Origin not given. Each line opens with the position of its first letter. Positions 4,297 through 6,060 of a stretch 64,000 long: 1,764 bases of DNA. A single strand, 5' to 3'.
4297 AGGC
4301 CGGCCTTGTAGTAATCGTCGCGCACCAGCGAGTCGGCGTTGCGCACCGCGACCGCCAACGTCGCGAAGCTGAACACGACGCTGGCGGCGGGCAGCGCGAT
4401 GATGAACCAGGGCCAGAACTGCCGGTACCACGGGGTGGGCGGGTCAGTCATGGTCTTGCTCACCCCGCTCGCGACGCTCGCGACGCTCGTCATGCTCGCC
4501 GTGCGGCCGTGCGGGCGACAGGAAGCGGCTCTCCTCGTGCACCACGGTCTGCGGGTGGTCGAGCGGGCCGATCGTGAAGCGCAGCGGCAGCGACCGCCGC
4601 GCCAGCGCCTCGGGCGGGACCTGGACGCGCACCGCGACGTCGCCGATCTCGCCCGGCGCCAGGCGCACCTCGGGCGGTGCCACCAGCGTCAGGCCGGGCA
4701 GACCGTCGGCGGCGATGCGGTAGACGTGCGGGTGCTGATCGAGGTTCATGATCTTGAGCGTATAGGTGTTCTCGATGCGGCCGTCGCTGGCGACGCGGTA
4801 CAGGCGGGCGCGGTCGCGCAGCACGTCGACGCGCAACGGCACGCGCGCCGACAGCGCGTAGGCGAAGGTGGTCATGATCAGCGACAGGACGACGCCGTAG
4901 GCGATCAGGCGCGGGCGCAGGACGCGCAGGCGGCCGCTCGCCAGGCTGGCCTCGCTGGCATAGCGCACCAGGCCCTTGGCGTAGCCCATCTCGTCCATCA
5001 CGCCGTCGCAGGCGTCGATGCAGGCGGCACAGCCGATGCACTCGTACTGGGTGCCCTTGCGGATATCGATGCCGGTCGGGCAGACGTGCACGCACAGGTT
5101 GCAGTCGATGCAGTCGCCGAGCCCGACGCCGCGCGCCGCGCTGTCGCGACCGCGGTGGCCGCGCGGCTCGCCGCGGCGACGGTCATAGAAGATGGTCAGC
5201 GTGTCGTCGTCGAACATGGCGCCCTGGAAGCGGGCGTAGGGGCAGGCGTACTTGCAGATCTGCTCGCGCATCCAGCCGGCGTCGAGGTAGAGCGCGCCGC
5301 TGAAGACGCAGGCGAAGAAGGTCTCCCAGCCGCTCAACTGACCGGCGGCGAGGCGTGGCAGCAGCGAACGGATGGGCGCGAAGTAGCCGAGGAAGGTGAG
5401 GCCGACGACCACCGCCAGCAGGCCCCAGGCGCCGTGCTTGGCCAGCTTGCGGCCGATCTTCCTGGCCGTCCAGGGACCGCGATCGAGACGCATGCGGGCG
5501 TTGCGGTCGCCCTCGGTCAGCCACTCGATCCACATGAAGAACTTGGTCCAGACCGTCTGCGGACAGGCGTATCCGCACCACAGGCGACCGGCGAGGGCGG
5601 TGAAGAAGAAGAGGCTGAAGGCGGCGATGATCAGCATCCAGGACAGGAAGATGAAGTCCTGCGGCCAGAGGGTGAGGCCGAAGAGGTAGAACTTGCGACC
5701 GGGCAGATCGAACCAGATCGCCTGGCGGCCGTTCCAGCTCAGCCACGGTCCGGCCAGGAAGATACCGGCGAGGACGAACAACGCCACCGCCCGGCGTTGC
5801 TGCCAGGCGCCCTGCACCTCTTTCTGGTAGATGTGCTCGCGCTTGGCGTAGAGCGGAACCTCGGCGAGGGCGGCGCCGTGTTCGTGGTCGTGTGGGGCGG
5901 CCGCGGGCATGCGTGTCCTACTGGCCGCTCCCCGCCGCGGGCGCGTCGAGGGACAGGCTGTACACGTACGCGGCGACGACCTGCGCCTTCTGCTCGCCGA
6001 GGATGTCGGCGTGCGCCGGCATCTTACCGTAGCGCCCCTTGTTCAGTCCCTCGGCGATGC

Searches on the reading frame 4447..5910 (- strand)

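Call 80: search_protein_families(library=pfam, proteins=[window:4447-5910:-], max_evalue=0.00001)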
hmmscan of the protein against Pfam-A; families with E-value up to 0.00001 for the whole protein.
window:4447-5910:- (488 aa): 6 families
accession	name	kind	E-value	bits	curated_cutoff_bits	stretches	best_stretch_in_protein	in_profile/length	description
PF13746.11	Fer4_18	-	3.8e-41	140.3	27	1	214-320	1-114/114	4Fe-4S dicluster domain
PF11614.14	FixG_C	-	1.4e-32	112.8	25.6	1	349-466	1-119/119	IG-like fold at C-terminal of FixG, putative oxidoreductase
PF13183.11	Fer4_8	-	4.8e-08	33.9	27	0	218-281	10-68/68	4Fe-4S dicluster domain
PF12838.12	Fer4_7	-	9.7e-08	32.8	27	0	219-281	8-52/52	4Fe-4S dicluster domain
PF12801.12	Fer4_5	-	1.1e-06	28.9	22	1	91-127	3-39/48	4Fe-4S binding domain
PF13187.11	Fer4_9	-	4.4e-06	27.1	27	0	218-280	7-50/52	4Fe-4S dicluster domain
